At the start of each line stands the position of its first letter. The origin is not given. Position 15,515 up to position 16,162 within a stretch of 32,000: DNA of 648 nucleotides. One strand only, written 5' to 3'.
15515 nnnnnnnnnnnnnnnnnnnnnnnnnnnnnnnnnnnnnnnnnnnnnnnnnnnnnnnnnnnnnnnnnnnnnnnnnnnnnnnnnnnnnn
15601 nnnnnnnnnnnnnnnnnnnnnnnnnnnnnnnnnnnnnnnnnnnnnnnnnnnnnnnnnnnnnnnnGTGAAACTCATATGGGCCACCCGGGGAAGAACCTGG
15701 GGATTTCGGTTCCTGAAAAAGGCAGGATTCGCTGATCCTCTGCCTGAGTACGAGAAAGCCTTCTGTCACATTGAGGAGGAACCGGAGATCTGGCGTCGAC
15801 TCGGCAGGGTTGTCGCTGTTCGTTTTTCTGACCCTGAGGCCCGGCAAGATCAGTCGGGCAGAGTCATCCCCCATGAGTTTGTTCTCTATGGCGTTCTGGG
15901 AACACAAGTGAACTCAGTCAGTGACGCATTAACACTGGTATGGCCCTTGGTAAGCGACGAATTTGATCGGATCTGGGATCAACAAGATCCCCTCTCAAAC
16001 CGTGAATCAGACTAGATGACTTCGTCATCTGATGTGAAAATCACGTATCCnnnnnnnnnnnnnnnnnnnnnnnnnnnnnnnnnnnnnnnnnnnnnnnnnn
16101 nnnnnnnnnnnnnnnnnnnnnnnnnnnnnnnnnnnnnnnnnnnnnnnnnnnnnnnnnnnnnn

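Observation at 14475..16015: Candidate undescribed two-gene module: Ras-like (TRAFAC) GTPase with a hydrophobic C-terminal module, translationally coupled to a 116-aa partner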

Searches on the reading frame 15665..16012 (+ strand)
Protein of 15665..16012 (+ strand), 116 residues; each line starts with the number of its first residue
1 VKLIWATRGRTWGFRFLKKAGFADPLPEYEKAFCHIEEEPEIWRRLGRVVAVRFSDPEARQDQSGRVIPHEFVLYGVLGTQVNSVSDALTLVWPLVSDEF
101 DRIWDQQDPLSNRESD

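Call 4: search_protein_families(library=pfam, proteins=[window:15665-16012:+], max_evalue=1)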
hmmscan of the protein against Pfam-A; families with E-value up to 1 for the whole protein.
window:15665-16012:+ (116 aa): 0 families

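Call 5: search_protein_families(library=padloc, proteins=[window:15665-16012:+], max_evalue=1)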
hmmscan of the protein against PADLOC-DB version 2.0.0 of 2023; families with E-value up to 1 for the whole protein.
window:15665-16012:+ (116 aa): 0 families

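Call 6: search_protein_families(library=ncbifam, proteins=[window:15665-16012:+], max_evalue=1)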
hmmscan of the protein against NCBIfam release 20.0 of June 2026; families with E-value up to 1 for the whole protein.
window:15665-16012:+ (116 aa): 0 families

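Call 7: search_protein_families(library=phrogs, proteins=[window:15665-16012:+], max_evalue=1)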
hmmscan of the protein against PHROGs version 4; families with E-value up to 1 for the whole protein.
window:15665-16012:+ (116 aa): 1 family
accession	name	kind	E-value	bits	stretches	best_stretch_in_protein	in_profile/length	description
phrog_38171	-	unknown function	2e-14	54.8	1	6-105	113-218/227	-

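Call 14: find_homologous_proteins(query=window:15665-16012:+)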
Query window:15665-16012:+ (116 aa): 678 proteins with E <= 0.001 among 683 candidates; the best 120 are listed.
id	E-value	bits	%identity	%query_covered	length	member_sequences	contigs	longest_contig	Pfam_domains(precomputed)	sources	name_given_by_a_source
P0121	3.4e-74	265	100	100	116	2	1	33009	-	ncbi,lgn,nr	ncbi:MAG: hypothetical protein LBG99_02855 [Propionibacteriaceae bacterium]|nr:hypothetical protein 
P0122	1.1e-51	192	73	98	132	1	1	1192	-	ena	-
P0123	1.6e-42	162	63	97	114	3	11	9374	-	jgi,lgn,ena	jgi:hypothetical protein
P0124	1.6e-40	156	62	96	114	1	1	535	-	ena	-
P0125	2.3e-40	155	60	96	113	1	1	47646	-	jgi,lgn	jgi:hypothetical protein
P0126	3.6e-40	155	60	96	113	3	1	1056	-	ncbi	-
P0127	5.7e-40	154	59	96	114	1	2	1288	-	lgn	-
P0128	8.0e-40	154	60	98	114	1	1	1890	-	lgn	-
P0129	1.2e-39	153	61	96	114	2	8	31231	-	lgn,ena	-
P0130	2.9e-39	152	57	100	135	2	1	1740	-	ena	-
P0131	2.9e-39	152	60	93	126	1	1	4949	-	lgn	-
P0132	3.2e-39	152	59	96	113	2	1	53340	-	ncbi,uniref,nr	ncbi:hypothetical protein [Cryobacterium glucosi]|uniref:Uncharacterized protein n=1 Tax=Cryobacteri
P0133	4.3e-39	151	60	97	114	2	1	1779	-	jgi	jgi:hypothetical protein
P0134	1.1e-38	150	62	91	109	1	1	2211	-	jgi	jgi:hypothetical protein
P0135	1.1e-38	150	59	94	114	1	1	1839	-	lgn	-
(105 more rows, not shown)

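Call 15: search_dna_similar(query=window:15665-16012:+, collection=phages, mode=protein, max_evalue=0.001)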
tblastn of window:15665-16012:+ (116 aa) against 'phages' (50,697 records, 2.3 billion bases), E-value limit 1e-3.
Records with a match: 4; places in all: 4; records where one place covers at least 80% of the query: 4.
Best place of each record, by identity: <60% 4.
By first word of the organism name: Arthrobacter 3; Bacteriophage 1.
By host as written in the record: Arthrobacter sp. ATCC 21022 2; - 1; Arthrobacter globiformis B-2979 1.
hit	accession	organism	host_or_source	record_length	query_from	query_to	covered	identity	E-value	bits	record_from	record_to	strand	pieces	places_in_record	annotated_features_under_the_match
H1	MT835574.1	Bacteriophage sp.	human fecal samples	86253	1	109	94%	48.7%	2e-24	101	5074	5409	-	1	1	record has no annotation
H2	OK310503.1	Arthrobacter phage Tokki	Arthrobacter globiformis B-2979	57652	3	114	97%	41.7%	2e-20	90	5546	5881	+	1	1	8: membrane protein | 9: hypothetical protein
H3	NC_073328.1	Arthrobacter phage Nightmare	Arthrobacter sp. ATCC 21022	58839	3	101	85%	43.1%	5e-18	83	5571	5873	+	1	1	8: hypothetical protein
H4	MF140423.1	Arthrobacter phage Nightmare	Arthrobacter sp. ATCC 21022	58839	3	101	85%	43.1%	5e-18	83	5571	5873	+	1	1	8: hypothetical protein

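Call 17: get_annotated_region(hit=H2, flank=5500)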
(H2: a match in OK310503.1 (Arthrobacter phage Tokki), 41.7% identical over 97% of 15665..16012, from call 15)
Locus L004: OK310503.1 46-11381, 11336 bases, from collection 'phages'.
description: Arthrobacter phage Tokki, complete genome.
organism: Arthrobacter phage Tokki (NCBI taxid 2894719)
taxonomy: Viruses; Duplodnaviria; Heunggongvirae; Uroviricota; Caudoviricetes; Gordonvirus
host: Arthrobacter globiformis B-2979; source: -; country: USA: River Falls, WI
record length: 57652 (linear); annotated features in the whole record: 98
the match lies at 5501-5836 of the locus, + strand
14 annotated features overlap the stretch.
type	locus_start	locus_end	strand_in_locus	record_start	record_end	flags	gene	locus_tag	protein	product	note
CDS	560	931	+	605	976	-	1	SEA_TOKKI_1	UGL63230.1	hypothetical protein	-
CDS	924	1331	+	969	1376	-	2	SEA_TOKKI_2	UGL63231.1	HNH endonuclease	-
CDS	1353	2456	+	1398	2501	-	3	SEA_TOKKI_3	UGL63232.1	endolysin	-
CDS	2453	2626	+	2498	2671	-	4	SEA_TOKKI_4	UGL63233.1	membrane protein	-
CDS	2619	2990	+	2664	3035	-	5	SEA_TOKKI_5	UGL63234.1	hypothetical protein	-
CDS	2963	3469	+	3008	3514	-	6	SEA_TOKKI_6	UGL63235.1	hypothetical protein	-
CDS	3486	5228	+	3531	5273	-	7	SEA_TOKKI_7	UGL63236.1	terminase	-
CDS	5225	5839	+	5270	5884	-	8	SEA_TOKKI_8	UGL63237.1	membrane protein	-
CDS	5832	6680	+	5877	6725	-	9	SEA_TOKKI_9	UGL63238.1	hypothetical protein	-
CDS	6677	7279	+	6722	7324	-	10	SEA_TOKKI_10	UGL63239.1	hypothetical protein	-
CDS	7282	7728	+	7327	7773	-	11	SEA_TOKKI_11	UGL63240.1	hypothetical protein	-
CDS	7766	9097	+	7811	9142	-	12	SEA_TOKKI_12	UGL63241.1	portal protein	-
CDS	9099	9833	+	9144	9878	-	13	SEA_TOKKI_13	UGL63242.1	hypothetical protein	-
CDS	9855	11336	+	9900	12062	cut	14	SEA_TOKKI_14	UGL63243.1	major capsid and protease fusion protein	-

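Call 18: get_annotated_region(hit=H3, flank=5500)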
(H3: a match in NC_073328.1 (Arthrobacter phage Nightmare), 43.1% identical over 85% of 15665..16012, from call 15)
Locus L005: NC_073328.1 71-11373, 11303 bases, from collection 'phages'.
description: Arthrobacter phage Nightmare, complete genome.
organism: Arthrobacter phage Nightmare (NCBI taxid 2015864)
taxonomy: Viruses; Duplodnaviria; Heunggongvirae; Uroviricota; Caudoviricetes; Gordonvirus
host: Arthrobacter sp. ATCC 21022; source: soil; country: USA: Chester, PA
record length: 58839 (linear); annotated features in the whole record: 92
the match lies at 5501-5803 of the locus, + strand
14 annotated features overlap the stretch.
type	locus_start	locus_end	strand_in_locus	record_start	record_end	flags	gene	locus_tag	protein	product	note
CDS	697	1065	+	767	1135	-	1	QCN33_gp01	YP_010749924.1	hypothetical protein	-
CDS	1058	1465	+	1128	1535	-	2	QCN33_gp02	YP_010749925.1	HNH endonuclease domain protein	-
CDS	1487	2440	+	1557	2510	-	3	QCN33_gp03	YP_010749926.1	lysin A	-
CDS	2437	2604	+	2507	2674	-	4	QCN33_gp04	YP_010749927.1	hypothetical protein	-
CDS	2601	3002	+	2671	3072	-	5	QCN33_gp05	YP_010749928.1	hypothetical protein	-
CDS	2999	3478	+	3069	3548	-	6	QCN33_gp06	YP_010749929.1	hypothetical protein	-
CDS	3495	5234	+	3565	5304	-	7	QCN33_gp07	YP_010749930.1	terminase large subunit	-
CDS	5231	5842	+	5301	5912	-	8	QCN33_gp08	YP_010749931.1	hypothetical protein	-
CDS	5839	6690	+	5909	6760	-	9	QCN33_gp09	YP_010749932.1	hypothetical protein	-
CDS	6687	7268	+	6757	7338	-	10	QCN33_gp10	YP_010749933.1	hypothetical protein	-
CDS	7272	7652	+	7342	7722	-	11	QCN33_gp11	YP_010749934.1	hypothetical protein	-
CDS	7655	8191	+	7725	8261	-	12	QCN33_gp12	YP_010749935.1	hypothetical protein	-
CDS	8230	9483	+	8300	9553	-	13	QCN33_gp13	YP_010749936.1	portal protein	-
CDS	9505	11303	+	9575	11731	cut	14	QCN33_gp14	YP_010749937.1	capsid & capsid maturation protease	-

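Call 25: search_protein_families(library=pfam, proteins=[L004:5225-5836:+, L005:5231-5839:+, L004:5832-6677:+], max_evalue=1)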
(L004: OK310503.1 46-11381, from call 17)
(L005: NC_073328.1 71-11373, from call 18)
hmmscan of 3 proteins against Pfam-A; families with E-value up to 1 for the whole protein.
L004:5225-5836:+ (204 aa): 2 families
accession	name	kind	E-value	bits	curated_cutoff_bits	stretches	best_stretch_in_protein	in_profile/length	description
PF23847.1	DUF7211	-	1.3e-14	53.7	27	1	1-25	1-25/25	Family of unknown function (DUF7211)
PF06596.16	PsbX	-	0.72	10.4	25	0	44-65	12-32/38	Photosystem II reaction centre X protein (PsbX)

L005:5231-5839:+ (203 aa): 2 families
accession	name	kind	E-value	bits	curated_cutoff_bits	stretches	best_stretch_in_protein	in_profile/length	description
PF23847.1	DUF7211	-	4.6e-15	55.1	27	1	3-26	2-25/25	Family of unknown function (DUF7211)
PF11837.13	INV_N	-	0.13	13.3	27.8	1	26-104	6-86/109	Beta-fructofuranosidase, N-terminal domain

L004:5832-6677:+ (282 aa): 1 family
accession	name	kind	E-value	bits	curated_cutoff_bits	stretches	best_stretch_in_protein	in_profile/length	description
PF23847.1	DUF7211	-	1.6e-14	53.4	27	1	1-24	1-24/25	Family of unknown function (DUF7211)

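Call 31: search_solved_structures(query=A2, max_evalue=10, show_alignments=1)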
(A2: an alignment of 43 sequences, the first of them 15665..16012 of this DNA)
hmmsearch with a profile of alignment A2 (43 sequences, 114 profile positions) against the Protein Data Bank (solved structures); distinct sequences matched with E-value up to 10: 1.
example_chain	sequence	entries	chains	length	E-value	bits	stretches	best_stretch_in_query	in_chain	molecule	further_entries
1ry6_A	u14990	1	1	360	1.2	12.5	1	43-102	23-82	INTERNAL KINESIN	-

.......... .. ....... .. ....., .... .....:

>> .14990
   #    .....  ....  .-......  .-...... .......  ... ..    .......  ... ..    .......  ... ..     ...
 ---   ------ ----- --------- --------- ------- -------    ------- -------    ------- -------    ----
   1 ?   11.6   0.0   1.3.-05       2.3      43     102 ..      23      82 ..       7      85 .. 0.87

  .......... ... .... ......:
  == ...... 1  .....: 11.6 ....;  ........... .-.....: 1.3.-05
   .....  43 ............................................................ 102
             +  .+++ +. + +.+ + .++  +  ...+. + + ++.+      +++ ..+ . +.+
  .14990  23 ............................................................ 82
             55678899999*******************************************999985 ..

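Call 34: predict_structure(alignment_id=A2)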
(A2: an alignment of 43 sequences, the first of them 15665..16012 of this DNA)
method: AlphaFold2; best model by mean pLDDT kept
length: 116 residues; sequences in the alignment: 43
mean_pLDDT: 90.1   pTM: 0.84
mean pLDDT of the five models: 90.1, 89.4, 89.2, 88.8, 85.9
residues with pLDDT >= 90: 87; 70-90: 23; 50-70: 3; < 50: 3
segments of 3 or more residues with pLDDT < 50: 114-116
pLDDT, mean of each block of 10 residues (from residue 1): 91 92 95 88 94 95 92 95 97 95 84 47
secondary structure, 60 per line:
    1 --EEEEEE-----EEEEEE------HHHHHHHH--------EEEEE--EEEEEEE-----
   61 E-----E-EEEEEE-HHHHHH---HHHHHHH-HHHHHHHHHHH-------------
elements in order: E3-8 E14-19 H26-33 E42-46 E49-55 E69-74 H76-81 H85-91 H93-103

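Call 38: fold_search(model_id=the predicted structure, library=pdb)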
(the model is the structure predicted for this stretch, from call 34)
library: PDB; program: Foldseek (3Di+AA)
matches with E <= 10: 765; with E <= 0.001: 0
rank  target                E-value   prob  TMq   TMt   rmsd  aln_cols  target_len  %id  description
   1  6ulg_N                4.3e-03  0.92  0.37  0.14   8.2       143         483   12  Cryo-EM structure of the FLCN-FNIP2-Rag-Ragulator complex (released 2019-11-20)
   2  6ehr_A                1.6e-02  0.91  0.40  0.39   7.8       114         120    7  The crystal structure of the human LAMTOR-RagA CTD-RagC CTD complex (released 2017-10-04)
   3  4zy8_B                1.7e-02  0.57  0.29  0.26   7.6       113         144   15  K. lactis Lst4 longin domain (released 2016-04-13)
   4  8fw5_C                1.9e-02  0.89  0.42  0.17   5.7       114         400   12  Chimeric HsGATOR1-SpGtr-SpLam complex (released 2023-07-26)
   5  8adl_S                1.9e-02  0.85  0.41  0.17   6.7       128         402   15  Cryo-EM structure of the SEA complex (released 2022-11-02)
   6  7t3b_B                2.1e-02  0.85  0.41  0.19   6.7       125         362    8  GATOR1-RAG-RAGULATOR - GAP Complex (released 2022-04-06)
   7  1ifq_A                2.1e-02  0.80  0.39  0.36   8.5       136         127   10  Sec22b N-terminal domain (released 2001-05-02)
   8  6d2s                  2.5e-02  0.72  0.32  0.17   7.6        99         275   14  Mycobacterium tuberculosis transcriptional regulator (released 2019-04-17)
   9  9o5a_C                2.5e-02  0.35  0.29  0.11  11.4       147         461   12  The KICSTOR-GATOR1 complex (released 2026-02-18)
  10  9h4q_T                2.9e-02  0.84  0.43  0.18   6.5       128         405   11  Cryo-EM structure of the SEAC wing - EGOC (released 2025-11-05)
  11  9v0j_A                3.1e-02  0.84  0.43  0.20   6.3       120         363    9  Cryo-EM structure of GATOR1-KICSTOR complex (released 2025-11-12)
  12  7t3b_C                3.3e-02  0.66  0.40  0.16   6.7       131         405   13  GATOR1-RAG-RAGULATOR - GAP Complex (released 2022-04-06)
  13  8p0v_M                3.5e-02  0.63  0.37  0.17   6.7       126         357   10  Structure of the human Commander complex coiled coils, DENND10 and partial Retriever subcomplex (released 2024-03-20)
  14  1sko_A                3.7e-02  0.72  0.36  0.35   7.7       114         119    8  MP1-p14 Complex (released 2004-06-01)
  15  1veu_A                4.0e-02  0.75  0.38  0.37   8.0       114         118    7  Crystal structure of the p14/MP1 complex at 2.15 A resolution (released 2004-08-03)
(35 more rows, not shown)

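Call 46: fold_search(model_id=the predicted structure, library=viral)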
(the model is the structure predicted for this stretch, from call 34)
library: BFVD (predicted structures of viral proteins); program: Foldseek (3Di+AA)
matches with E <= 10: 894; with E <= 0.001: 1
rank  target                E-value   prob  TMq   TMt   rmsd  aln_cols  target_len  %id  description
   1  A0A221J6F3            1.7e-10  1.00  0.85  0.49   1.2       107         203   41  Uncharacterized protein [Arthrobacter phage Nightmare]
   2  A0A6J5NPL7            2.9e-03  0.54  0.21  0.22  11.0       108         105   11  Uncharacterized protein [uncultured Caudovirales phage]
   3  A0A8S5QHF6            2.2e-02  0.44  0.31  0.17  14.2       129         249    9  Uncharacterized protein [Myoviridae sp. ctdNl2]
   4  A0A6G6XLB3            2.4e-02  0.44  0.27  0.24  11.6       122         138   11  (no name in the UniProt tables at hand)
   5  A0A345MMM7            3.7e-02  0.20  0.21  0.23  14.0       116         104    6  (no name in the UniProt tables at hand)
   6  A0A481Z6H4            4.2e-02  0.44  0.34  0.25   8.7       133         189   13  Synaptobrevin [Pithovirus LCPAC302]
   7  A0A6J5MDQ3            4.8e-02  0.20  0.26  0.23  10.6       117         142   15  Uncharacterized protein [uncultured Caudovirales phage]
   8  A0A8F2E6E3            5.1e-02  0.14  0.15  0.17  11.5        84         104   14  Uncharacterized protein [Streptomyces phage KimJongPhill]
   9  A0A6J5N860            5.8e-02  0.13  0.16  0.18  11.6       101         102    5  Uncharacterized protein [uncultured Caudovirales phage]
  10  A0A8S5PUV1            5.8e-02  0.12  0.20  0.20  14.4       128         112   12  Uncharacterized protein [Siphoviridae sp. ctlgF9]
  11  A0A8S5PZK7            6.1e-02  0.75  0.43  0.45   5.3       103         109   13  Uncharacterized protein [Siphoviridae sp. ctMOb8]
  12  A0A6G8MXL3            6.5e-02  0.18  0.23  0.22  10.0        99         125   11  Uncharacterized protein [Cedratvirus kamchatka]
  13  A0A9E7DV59            7.0e-02  0.51  0.27  0.38   9.7        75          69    9  (no name in the UniProt tables at hand)
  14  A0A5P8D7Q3            7.0e-02  0.12  0.17  0.19  12.8       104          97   14  Uncharacterized protein [Mycobacterium phage LilMcDreamy]
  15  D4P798                7.4e-02  0.23  0.26  0.25  13.3       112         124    8  (no name in the UniProt tables at hand)
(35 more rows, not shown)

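Call 63: find_related_loci(query=A2, collection=viral_contigs, flank=6000)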
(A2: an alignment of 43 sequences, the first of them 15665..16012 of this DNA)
Query A2 (116 aa) in viral_contigs; peptide patterns used: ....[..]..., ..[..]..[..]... (x = any residue, [..] = any of these).
18 stretches matched a pattern; 4 encode a relative of the query (tblastn E <= 1e-3); 4 distinct loci.
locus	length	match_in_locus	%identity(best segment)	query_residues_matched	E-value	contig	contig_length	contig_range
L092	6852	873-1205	39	3-113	7e-23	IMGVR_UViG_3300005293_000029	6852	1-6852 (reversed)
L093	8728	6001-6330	37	1-107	2e-22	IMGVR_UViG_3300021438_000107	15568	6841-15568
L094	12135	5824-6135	39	3-105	3e-22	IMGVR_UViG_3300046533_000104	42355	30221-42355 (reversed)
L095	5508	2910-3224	40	3-105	4e-19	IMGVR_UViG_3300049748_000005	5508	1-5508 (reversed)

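Call 71: search_protein_representatives(alignment_id=A2)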
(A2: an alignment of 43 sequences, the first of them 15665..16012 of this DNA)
Query: 43 sequences, 114 profile positions. Proteins with E-value up to 0.001 (for the whole library): 294; up to 1e-10: 199; up to 1e-30: 20. The best 150 are listed.
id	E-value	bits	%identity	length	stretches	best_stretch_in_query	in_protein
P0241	1.6e-47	176.5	-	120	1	1-112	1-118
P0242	7.3e-45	167.9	-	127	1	2-112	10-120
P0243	1.1e-41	157.7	-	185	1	1-112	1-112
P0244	8.7e-40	151.5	-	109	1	1-108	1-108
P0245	1.1e-39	151.2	-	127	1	1-111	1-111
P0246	5.1e-39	149.1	-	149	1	1-110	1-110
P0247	2.5e-38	146.8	-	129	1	1-110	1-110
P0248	2.9e-38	146.6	-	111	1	1-110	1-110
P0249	6.2e-38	145.6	-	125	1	3-112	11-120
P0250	2.1e-37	143.9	-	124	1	2-112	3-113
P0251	1.2e-36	141.4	-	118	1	1-110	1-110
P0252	2.6e-35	137.1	-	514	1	2-112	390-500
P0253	1.4e-33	131.5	-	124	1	5-87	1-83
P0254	3.5e-33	130.3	-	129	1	1-94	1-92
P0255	1.1e-32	128.7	-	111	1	1-109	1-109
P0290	9.6e-24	99.8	-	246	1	3-111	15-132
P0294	9.9e-23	96.6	-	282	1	2-111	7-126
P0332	9.3e-19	83.8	-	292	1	3-108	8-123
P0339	6.6e-18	81.0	-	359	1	4-107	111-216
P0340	7.8e-18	80.8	-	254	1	2-107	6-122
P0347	2.3e-17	79.3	-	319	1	12-77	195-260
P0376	3.0e-15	72.5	-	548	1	2-107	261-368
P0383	1.2e-14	70.6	-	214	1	2-106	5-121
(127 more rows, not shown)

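Call 73: search_protein_families(library=pfam, proteins=[P0252, P0376, P0294, P0332, P0340, P0290, P0339, P0243, P0347, P0383], max_evalue=0.01)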
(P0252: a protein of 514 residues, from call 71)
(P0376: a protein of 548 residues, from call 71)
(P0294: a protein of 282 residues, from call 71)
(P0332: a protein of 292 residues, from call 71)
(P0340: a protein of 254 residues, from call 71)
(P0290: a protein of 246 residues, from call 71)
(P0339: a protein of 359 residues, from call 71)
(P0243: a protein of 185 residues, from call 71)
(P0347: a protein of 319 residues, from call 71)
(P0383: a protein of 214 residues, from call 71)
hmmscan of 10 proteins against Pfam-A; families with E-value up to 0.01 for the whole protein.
P0252 (514 aa): 2 families
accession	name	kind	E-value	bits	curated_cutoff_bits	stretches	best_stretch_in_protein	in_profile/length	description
PF19993.5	DO-GTPase2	-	5.8e-07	29.8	27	1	10-158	3-142/226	Double-GTPase 2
PF13401.12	AAA_22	-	0.006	17.3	27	0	9-61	7-56/130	AAA domain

P0376 (548 aa): 3 families
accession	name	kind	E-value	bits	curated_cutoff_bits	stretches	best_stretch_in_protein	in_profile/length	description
PF23847.1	DUF7211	-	8.2e-19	67.1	27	2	397-414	6-23/25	Family of unknown function (DUF7211)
PF13563.12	2_5_RNA_ligase2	-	1.5e-06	28.7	27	1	22-131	24-125/152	2'-5' RNA ligase superfamily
PF02834.22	LigT_PEase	-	0.0023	18.5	23.3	0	17-69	28-79/87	LigT like Phosphoesterase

P0294 (282 aa): 1 family
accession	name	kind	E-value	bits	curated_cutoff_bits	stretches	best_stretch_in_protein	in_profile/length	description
PF13620.12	CarboxypepD_reg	-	2.9e-07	31.2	32.3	1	179-231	2-56/82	Carboxypeptidase regulatory-like domain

P0332 (292 aa): 0 families

P0340 (254 aa): 0 families

P0290 (246 aa): 2 families
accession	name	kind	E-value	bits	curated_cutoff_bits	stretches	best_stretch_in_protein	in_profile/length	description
PF21924.1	XRCC4_CC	-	0.0034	17.9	27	1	202-245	16-59/78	XRCC4 coiled-coil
PF00170.26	bZIP_1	-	0.0073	16.8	27.6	0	196-231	27-62/64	bZIP transcription factor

P0339 (359 aa): 1 family
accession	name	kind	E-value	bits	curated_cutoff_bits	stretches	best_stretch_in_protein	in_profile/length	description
PF23847.1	DUF7211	-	2.8e-20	71.8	27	2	234-251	7-24/25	Family of unknown function (DUF7211)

P0243 (185 aa): 0 families

P0347 (319 aa): 0 families

P0383 (214 aa): 0 families

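Call 74: find_homologous_proteins(query=P0294)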
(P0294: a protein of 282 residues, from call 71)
Query P0294 (282 aa): 1 proteins with E <= 0.001 among 588 candidates.
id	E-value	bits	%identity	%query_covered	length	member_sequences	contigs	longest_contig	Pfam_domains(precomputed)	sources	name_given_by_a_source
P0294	4.5e-189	644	100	100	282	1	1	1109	PF13620.13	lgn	-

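Call 75: find_encoding_contigs(protein=P0294, flank=2000, max_places=2)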
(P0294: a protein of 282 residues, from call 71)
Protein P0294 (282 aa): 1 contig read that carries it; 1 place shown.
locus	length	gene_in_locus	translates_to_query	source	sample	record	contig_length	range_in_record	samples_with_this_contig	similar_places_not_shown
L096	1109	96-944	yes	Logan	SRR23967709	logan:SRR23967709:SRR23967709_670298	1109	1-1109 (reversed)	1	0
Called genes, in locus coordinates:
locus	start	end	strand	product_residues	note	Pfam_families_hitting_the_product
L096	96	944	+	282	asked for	PF13620:CarboxypepD_reg (weak)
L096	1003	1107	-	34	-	?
